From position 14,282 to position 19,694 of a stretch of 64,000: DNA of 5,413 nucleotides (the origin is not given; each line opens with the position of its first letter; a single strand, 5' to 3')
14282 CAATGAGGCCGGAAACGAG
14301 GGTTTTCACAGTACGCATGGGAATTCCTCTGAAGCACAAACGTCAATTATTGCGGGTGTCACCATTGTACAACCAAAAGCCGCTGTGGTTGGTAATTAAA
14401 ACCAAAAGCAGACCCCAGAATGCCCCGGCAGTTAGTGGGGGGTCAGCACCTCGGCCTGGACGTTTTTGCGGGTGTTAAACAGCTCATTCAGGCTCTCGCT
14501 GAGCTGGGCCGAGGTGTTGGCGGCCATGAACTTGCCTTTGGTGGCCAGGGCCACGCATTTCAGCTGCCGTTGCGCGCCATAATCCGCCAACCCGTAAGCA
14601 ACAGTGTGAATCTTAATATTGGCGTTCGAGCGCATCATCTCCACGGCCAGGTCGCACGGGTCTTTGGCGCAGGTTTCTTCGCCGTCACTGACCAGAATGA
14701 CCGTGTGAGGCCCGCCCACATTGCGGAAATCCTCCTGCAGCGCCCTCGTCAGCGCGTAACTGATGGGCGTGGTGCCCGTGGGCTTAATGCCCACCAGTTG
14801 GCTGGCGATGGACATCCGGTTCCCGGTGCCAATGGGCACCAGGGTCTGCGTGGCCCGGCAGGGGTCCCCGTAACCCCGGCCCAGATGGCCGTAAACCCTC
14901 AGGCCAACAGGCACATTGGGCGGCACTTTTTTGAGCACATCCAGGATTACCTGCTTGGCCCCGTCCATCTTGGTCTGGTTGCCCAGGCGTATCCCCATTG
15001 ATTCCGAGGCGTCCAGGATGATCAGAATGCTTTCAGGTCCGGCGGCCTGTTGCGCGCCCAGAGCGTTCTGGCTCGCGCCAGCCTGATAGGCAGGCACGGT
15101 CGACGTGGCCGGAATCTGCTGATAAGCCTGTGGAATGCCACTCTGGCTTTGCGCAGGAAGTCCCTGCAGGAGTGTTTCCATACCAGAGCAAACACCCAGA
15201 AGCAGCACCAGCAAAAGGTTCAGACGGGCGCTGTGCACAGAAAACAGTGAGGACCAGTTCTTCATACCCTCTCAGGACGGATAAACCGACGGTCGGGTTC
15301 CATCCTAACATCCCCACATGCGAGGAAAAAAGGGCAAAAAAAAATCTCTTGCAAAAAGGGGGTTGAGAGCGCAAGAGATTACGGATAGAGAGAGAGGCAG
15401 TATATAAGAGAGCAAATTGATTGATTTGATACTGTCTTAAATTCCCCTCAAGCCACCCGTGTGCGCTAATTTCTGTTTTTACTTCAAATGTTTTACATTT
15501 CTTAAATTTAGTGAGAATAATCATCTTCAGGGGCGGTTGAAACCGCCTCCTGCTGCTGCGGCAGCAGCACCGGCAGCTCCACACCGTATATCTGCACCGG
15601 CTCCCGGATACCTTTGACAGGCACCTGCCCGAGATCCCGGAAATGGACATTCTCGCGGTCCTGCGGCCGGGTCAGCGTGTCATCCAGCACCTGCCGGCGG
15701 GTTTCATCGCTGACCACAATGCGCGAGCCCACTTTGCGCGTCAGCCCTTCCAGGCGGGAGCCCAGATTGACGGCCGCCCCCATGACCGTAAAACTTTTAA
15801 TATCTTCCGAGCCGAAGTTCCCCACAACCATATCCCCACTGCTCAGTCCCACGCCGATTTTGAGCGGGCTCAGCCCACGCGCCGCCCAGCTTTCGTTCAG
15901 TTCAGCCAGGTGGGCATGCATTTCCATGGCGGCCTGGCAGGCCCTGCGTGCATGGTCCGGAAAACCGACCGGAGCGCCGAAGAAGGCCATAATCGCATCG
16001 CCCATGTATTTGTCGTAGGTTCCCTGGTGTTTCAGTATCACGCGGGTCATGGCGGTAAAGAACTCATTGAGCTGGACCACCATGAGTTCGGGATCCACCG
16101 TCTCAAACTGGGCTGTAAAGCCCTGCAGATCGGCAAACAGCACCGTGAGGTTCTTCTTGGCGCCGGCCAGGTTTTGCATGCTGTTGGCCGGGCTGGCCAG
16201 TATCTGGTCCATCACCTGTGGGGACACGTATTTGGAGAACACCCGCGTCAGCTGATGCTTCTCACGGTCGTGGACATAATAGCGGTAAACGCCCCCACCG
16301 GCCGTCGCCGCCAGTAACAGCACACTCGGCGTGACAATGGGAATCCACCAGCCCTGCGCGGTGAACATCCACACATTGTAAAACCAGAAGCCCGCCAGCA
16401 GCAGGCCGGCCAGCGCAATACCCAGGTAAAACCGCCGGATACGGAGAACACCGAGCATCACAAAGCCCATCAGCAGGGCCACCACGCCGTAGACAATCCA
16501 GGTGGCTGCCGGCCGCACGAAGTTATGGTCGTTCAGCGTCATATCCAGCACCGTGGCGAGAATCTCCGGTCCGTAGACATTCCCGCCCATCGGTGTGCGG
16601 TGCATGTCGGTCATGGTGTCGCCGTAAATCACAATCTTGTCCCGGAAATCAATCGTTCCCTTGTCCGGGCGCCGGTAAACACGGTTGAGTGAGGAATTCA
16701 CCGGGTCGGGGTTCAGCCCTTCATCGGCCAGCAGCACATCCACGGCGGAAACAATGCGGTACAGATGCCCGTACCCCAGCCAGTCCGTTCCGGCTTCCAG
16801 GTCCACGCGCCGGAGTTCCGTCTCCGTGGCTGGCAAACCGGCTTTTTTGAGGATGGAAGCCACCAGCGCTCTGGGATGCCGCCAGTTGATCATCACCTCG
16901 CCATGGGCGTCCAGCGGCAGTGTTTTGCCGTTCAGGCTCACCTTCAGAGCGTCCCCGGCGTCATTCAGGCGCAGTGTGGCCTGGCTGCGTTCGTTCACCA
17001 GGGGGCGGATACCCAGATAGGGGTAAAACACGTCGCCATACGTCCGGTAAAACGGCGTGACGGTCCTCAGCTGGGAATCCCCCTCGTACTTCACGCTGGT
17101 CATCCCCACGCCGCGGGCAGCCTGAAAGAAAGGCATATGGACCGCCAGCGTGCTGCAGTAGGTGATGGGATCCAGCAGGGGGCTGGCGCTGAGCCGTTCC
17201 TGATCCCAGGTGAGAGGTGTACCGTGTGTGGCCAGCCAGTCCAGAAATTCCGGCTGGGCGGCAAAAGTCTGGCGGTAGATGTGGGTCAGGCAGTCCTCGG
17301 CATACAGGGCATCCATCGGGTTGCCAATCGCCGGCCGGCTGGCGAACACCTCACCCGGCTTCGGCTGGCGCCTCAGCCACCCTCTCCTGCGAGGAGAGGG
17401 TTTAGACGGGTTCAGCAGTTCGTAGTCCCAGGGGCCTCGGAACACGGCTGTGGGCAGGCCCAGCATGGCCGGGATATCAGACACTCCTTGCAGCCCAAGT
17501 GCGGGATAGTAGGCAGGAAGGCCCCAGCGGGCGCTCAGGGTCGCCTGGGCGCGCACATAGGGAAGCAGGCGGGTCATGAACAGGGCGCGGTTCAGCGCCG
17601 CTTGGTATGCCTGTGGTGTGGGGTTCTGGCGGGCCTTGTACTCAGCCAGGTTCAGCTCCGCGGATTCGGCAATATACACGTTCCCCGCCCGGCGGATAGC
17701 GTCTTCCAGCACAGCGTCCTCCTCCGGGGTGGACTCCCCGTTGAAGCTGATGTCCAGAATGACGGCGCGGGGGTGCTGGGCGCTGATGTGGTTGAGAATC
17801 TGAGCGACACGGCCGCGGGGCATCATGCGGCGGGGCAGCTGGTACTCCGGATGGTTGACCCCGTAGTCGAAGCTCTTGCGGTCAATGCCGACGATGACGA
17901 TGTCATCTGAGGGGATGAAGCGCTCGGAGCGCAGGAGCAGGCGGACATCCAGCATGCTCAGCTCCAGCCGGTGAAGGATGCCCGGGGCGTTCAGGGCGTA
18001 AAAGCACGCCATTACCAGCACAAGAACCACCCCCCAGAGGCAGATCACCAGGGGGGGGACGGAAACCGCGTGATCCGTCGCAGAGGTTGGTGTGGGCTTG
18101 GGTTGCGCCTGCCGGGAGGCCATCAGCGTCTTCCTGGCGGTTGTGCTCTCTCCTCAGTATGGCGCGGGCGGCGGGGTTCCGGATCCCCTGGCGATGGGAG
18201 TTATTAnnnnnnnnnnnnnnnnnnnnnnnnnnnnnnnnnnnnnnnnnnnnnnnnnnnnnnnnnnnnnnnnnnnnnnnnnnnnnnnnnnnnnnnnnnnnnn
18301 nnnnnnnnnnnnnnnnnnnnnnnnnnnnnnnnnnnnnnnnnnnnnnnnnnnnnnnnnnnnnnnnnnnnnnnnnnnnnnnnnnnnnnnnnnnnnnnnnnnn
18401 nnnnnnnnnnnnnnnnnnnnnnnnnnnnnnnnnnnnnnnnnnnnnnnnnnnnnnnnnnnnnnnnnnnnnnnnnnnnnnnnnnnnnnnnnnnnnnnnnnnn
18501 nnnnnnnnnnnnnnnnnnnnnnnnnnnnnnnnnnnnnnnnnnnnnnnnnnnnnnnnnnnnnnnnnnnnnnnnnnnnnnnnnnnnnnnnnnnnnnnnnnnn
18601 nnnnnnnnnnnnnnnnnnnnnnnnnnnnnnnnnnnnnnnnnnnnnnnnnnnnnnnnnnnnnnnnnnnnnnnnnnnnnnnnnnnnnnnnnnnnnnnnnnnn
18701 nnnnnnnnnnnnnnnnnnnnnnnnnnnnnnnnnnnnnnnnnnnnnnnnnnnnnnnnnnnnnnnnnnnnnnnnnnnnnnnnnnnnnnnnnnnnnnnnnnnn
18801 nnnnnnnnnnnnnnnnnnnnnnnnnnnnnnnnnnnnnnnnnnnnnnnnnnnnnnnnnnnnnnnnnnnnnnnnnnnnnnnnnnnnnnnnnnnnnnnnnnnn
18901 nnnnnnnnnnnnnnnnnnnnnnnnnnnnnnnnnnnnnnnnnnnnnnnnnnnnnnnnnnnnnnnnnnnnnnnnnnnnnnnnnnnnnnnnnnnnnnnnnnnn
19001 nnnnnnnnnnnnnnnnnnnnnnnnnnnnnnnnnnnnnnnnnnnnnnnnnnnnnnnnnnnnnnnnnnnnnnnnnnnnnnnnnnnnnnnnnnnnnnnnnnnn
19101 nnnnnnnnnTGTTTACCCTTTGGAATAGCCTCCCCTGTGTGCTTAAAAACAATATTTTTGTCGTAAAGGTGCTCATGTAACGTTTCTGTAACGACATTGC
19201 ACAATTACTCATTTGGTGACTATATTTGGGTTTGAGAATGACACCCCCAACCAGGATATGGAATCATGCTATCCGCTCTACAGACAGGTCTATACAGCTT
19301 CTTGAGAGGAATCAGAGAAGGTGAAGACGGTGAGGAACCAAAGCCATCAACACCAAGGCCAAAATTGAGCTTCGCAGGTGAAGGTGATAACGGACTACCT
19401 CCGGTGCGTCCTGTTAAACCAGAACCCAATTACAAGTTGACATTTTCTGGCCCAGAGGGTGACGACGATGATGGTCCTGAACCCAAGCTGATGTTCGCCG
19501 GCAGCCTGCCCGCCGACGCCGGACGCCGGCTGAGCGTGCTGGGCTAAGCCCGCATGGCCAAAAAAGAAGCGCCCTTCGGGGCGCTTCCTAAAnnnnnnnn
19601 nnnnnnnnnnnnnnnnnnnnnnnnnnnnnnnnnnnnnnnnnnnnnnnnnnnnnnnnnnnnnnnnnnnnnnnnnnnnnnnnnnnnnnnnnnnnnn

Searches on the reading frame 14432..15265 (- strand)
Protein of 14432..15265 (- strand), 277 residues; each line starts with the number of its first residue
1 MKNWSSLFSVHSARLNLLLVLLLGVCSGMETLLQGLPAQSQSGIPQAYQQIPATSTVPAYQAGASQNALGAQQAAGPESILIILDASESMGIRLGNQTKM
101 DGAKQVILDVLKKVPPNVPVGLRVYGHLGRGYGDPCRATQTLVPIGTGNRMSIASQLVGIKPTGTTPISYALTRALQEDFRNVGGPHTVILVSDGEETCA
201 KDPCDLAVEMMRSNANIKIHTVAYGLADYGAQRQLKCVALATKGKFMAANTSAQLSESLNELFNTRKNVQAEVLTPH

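Call 21: search_protein_families(library=pfam, proteins=[window:14432-15265:-], max_evalue=0.01)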
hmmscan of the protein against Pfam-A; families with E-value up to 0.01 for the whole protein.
window:14432-15265:- (277 aa): 2 families
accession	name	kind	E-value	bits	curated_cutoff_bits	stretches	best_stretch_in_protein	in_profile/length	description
PF00092.34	VWA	-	1.2e-10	42.4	23.8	1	80-256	2-169/174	von Willebrand factor type A domain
PF13519.12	VWA_2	-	1.3e-08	35.9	27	1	80-196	1-107/107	von Willebrand factor type A domain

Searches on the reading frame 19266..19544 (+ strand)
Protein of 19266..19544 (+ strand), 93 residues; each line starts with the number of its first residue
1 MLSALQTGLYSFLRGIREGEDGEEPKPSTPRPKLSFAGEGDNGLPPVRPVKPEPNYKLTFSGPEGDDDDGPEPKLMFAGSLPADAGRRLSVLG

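Call 38: list_cluster_members(proteins=[window:23331-23528:-, window:23331-23567:-, window:27798-27869:-, window:27798-27899:-, window:28002-28244:-, window:28002-28193:-, window:19266-19544:+, window:26114-26812:+, window:30642-33377:+, window:20984-22027:+])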
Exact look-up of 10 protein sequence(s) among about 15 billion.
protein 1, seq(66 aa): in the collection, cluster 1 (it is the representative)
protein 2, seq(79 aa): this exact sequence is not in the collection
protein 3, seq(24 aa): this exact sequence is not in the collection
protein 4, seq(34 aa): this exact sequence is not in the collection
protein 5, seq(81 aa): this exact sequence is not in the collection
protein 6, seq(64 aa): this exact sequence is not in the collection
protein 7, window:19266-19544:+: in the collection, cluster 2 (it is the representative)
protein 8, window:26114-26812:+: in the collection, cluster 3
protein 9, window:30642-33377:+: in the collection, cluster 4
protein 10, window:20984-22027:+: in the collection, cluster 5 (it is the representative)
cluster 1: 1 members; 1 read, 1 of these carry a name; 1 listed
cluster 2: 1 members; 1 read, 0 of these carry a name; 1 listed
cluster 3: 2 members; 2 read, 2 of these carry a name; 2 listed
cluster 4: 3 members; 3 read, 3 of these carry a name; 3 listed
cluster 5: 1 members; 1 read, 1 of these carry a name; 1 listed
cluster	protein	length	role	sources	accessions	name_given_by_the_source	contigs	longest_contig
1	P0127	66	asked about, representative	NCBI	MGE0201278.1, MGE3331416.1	MAG: hypothetical protein AB7P76_09945 [Candidatus Melainabacteria bacterium]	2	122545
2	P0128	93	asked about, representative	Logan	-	-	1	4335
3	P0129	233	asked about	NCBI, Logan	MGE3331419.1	MAG: hypothetical protein AB7J37_10810 [Candidatus Melainabacteria bacterium]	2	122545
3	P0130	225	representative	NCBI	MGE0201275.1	MAG: hypothetical protein AB7P76_09930 [Candidatus Melainabacteria bacterium]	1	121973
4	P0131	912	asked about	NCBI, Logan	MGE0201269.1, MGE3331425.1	MAG: hypothetical protein AB7P76_09900 [Candidatus Melainabacteria bacterium]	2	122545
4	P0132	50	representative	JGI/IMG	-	hypothetical protein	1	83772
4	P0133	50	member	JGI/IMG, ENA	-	hypothetical protein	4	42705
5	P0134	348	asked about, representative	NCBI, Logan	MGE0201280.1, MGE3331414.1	MAG: Flp family type IVb pilin [Candidatus Melainabacteria bacterium]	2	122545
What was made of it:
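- A protein annotated as an Flp-family pilin lies among them (call 38).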

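Call 60: search_protein_families(library=ncbifam, proteins=[P0129, P0127, P0134], max_evalue=1)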
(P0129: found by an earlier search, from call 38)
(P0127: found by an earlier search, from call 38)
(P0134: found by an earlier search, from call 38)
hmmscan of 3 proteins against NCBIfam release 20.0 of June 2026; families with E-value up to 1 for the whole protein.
P0129 (233 aa): 1 family
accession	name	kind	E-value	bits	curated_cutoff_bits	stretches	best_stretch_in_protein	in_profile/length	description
NF046098.1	RSP_7527_fam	equivalog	0.15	11.9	26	1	194-213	20-39/48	RSP_7527 family protein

P0127 (66 aa): 0 families

P0134 (348 aa): 0 families

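Call 61: search_protein_families(library=pfam, proteins=[P0129, P0127, P0146, P0145], max_evalue=1)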
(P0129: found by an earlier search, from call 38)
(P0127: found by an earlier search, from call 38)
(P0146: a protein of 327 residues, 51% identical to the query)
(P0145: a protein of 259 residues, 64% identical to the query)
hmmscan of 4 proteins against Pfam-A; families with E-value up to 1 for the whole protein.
P0129 (233 aa): 0 families

P0127 (66 aa): 0 families

P0146 (327 aa): 0 families

P0145 (259 aa): 0 families
